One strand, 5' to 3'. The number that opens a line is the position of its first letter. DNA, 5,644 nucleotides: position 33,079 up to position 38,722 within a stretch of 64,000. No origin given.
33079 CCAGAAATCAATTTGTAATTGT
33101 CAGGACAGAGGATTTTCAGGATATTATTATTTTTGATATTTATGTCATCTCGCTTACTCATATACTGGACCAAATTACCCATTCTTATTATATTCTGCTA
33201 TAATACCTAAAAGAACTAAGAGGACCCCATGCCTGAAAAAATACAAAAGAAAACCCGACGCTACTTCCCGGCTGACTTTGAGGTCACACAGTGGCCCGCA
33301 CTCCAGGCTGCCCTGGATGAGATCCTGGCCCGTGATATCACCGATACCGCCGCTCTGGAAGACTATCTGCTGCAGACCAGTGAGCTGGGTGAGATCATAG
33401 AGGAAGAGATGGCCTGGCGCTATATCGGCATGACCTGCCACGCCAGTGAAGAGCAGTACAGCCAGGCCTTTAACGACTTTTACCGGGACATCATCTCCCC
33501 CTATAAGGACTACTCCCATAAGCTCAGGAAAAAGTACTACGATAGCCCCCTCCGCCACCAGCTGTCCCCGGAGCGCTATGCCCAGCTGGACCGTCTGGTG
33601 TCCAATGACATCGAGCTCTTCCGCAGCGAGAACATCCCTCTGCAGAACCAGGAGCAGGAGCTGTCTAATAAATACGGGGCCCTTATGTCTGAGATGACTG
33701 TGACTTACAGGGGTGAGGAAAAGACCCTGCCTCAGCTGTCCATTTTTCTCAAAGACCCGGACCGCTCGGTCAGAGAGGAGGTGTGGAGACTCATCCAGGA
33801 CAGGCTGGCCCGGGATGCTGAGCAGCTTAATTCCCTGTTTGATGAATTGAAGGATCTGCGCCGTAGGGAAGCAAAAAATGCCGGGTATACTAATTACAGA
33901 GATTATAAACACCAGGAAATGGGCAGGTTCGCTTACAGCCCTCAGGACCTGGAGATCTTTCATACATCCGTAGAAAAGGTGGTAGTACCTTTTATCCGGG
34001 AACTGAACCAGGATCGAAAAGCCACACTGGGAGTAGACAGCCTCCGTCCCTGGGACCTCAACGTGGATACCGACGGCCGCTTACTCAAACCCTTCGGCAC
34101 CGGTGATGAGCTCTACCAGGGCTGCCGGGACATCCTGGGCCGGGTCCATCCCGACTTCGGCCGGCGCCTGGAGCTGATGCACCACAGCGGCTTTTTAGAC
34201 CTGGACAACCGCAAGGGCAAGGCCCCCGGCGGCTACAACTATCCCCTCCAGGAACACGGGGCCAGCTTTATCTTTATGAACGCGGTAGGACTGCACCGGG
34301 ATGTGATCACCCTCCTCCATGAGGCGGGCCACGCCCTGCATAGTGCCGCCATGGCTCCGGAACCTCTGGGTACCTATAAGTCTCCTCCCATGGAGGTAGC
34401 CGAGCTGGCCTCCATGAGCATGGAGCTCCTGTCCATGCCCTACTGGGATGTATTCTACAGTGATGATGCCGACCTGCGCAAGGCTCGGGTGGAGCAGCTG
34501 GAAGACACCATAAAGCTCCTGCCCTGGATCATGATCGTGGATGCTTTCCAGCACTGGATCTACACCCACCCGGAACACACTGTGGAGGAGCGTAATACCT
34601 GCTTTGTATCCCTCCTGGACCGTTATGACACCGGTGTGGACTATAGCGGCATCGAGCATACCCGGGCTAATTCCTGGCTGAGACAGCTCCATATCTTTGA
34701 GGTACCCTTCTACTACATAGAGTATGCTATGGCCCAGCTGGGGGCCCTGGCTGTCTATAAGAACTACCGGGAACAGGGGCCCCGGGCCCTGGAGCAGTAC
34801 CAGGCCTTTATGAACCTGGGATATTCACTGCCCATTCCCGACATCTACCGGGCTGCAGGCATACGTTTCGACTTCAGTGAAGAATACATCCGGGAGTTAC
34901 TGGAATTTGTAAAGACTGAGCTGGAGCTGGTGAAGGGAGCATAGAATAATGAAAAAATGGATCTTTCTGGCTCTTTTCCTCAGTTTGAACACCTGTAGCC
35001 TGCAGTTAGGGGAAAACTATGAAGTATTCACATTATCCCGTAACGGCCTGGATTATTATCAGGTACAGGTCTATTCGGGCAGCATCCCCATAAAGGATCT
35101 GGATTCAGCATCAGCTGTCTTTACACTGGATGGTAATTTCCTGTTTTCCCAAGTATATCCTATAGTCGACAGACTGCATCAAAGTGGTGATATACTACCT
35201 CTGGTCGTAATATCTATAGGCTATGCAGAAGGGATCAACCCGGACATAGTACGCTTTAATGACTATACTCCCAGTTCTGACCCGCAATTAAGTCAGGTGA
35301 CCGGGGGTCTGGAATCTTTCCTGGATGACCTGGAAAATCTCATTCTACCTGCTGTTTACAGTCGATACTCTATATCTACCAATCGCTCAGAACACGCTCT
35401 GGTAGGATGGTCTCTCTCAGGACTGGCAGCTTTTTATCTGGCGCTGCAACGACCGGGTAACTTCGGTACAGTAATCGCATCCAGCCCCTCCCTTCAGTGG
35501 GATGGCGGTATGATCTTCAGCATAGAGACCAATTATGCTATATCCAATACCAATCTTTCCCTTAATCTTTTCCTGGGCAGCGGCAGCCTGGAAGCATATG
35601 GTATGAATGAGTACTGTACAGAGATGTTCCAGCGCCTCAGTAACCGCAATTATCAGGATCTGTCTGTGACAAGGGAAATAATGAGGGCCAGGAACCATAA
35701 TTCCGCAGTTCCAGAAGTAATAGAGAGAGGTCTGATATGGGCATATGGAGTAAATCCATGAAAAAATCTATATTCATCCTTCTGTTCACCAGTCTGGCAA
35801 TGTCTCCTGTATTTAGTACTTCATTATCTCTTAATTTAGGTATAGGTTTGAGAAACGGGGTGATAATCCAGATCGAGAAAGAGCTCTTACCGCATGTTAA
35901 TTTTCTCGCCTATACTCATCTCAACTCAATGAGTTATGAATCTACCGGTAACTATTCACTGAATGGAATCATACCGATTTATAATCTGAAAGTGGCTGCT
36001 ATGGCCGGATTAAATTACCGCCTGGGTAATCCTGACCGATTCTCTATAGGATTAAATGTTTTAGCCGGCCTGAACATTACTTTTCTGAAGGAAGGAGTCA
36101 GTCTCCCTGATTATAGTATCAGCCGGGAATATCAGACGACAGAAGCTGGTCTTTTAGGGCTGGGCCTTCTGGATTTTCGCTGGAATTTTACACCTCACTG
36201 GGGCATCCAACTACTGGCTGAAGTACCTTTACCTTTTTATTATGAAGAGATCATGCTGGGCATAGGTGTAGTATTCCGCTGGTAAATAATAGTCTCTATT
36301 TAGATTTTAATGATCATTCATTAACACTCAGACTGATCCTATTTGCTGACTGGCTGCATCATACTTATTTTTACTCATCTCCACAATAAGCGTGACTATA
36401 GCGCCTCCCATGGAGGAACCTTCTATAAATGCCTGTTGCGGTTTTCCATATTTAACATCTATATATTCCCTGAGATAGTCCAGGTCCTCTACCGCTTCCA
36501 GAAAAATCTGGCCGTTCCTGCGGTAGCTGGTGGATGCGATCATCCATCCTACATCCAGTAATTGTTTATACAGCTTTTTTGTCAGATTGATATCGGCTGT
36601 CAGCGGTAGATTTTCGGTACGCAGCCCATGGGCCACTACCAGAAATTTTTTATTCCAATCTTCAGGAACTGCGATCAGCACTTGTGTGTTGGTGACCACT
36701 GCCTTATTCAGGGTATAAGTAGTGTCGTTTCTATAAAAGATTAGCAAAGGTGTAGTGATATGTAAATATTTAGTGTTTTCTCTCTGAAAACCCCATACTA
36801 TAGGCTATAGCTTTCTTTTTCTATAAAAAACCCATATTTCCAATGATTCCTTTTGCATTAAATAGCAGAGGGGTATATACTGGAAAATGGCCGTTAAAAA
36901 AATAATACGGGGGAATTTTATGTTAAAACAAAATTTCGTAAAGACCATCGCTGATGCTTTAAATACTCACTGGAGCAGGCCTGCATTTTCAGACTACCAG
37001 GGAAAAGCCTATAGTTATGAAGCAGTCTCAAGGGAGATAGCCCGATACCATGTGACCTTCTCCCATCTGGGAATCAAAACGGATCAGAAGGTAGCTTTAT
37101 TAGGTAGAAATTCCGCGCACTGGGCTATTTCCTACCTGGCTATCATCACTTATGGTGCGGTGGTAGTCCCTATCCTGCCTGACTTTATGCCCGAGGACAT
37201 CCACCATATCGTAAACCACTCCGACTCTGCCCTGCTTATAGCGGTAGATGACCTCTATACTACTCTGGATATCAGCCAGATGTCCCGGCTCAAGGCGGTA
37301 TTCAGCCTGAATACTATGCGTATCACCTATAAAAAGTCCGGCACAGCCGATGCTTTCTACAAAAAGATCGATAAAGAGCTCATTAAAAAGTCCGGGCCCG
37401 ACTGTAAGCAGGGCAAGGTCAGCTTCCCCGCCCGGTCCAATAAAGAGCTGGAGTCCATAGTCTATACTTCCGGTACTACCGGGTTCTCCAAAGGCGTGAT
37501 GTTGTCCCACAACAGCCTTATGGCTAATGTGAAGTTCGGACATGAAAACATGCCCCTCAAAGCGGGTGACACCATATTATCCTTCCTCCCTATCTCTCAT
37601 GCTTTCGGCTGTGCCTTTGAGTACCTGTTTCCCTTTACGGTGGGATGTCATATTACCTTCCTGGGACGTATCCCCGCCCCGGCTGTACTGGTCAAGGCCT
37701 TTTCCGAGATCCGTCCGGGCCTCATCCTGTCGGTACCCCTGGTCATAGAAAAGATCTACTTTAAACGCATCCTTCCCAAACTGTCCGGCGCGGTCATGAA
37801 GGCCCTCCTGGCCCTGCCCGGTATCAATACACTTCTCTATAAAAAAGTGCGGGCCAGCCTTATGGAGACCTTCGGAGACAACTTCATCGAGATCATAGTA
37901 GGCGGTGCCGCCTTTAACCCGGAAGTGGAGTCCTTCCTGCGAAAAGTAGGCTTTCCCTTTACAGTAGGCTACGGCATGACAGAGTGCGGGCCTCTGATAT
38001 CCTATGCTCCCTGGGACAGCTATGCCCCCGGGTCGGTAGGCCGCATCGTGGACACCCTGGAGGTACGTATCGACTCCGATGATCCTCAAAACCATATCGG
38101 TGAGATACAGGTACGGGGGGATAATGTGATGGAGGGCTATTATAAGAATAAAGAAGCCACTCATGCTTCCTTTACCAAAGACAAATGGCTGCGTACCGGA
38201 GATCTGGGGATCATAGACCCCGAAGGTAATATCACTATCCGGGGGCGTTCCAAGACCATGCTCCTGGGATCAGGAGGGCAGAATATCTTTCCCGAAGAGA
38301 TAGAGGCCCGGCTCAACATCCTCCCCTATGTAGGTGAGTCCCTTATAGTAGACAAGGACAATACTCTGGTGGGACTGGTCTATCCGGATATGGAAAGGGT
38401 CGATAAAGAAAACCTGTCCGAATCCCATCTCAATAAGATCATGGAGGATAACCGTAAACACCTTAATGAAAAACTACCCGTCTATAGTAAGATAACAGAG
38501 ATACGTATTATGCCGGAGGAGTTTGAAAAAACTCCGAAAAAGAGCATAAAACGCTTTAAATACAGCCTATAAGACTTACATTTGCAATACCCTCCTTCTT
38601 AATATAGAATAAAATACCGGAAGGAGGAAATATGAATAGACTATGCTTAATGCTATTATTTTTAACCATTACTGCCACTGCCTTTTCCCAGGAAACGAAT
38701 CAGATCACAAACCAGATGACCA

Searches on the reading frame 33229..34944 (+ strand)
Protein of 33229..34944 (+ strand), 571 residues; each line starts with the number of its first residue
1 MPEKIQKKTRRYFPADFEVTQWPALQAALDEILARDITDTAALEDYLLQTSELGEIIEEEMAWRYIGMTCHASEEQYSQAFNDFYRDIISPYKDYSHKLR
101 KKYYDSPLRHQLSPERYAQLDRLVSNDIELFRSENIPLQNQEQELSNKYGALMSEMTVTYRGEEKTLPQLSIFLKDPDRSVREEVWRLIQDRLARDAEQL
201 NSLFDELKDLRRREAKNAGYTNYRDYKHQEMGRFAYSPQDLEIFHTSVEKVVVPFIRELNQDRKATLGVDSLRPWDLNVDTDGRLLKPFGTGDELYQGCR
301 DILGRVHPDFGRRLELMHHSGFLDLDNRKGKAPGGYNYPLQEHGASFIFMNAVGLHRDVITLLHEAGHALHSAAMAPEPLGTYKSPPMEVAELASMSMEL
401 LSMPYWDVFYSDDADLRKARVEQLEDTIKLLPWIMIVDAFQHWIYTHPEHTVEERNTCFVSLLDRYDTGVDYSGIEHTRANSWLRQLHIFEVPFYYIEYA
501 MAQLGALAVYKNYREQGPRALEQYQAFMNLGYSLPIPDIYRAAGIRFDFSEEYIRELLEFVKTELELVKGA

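Call 70: search_protein_families(library=ncbifam, proteins=[window:33229-34944:+], max_evalue=1e-10)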
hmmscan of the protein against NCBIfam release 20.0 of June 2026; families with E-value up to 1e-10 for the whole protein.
window:33229-34944:+ (571 aa): 3 families
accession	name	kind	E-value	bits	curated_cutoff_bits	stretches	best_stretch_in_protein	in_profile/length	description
TIGR02289.1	M3_not_pepF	subfamily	6.5e-172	572.9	442.35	1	25-568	4-548/549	M3 family oligoendopeptidase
TIGR02290.1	M3_fam_3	subfamily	7e-41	140.8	561.7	1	96-547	116-564/587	M3 family oligoendopeptidase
TIGR00181.1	pepF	equivalog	2.6e-24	86.1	490.55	1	169-566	194-586/591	oligoendopeptidase F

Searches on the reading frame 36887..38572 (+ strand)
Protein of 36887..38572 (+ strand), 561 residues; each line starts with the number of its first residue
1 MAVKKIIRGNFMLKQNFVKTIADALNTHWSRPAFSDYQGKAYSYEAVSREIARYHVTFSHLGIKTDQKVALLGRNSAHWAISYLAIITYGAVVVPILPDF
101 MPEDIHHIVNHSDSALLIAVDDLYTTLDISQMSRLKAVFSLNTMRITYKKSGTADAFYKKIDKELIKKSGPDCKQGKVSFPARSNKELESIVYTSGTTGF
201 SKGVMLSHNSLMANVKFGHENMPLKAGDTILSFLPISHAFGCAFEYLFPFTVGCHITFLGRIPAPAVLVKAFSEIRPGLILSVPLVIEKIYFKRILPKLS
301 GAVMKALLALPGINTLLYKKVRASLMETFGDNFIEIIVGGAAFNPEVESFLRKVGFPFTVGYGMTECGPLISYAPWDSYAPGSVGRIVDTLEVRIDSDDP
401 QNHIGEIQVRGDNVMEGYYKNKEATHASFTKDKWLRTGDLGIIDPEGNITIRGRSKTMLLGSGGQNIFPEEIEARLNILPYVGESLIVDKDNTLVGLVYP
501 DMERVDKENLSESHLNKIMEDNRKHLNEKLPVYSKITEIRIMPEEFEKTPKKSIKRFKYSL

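Call 70: search_protein_families(library=ncbifam, proteins=[window:36887-38572:+], max_evalue=1e-10)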
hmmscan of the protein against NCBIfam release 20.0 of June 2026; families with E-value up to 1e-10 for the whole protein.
window:36887-38572:+ (561 aa): 90 families (the best 25 are shown)
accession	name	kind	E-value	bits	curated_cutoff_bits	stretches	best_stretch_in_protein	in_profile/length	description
NF004837.0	PRK06187.1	subfamily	4.3e-76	256.3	476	2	15-290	8-274/531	long-chain-fatty-acid--CoA ligase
NF005702.0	PRK07514.1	subfamily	9.7e-57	192.4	558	2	328-488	267-432/506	malonyl-CoA synthase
NF004114.0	PRK05605.1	equivalog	1.7e-52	178.6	766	2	309-489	315-502/575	long-chain-fatty-acid--CoA ligase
NF005801.1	PRK07656.1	equivalog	4.5e-51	174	657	2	336-496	283-443/500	FadD3 family acyl-CoA ligase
TIGR01923.1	menE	equivalog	1.7e-49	168.9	330.15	2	331-498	224-390/442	o-succinylbenzoate--CoA ligase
NF009233.0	PRK12583.1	subfamily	6.4e-49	166.8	832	2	358-482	346-476/558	fatty acid CoA ligase family protein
NF006181.0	PRK08314.1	subfamily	4.6e-47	160.5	705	2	34-262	42-280/563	long-chain-fatty-acid--CoA ligase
NF002966.0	PRK03640.1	equivalog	9.2e-46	156.4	556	1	315-522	238-447/483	o-succinylbenzoate--CoA ligase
NF006182.0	PRK08316.1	subfamily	2.2e-44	151.8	663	2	37-257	32-242/523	fatty acyl-CoA synthetase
NF006523.0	PRK08974.1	equivalog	1.3e-43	149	884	2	307-497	300-495/561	long-chain-fatty-acid--CoA ligase FadD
NF005714.0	PRK07529.1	subfamily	2.3e-43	148.5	632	2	337-488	344-507/640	acyl-CoA synthetase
NF052269.1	Staph_lig_FadD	equivalog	4.5e-43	147.3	650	2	282-499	217-436/499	long-chain-fatty-acid--CoA ligase FadD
NF005858.0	PRK07787.1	subfamily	3.6e-41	141.1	575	1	63-491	43-409/471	acyl-CoA synthetase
NF005307.0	PRK06839.1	equivalog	8.1e-40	136.9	748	2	338-498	271-435/496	o-succinylbenzoate--CoA ligase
NF005947.1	PRK08008.1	equivalog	3.9e-39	134.6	651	2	39-291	33-278/518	crotonobetaine/carnitine-CoA ligase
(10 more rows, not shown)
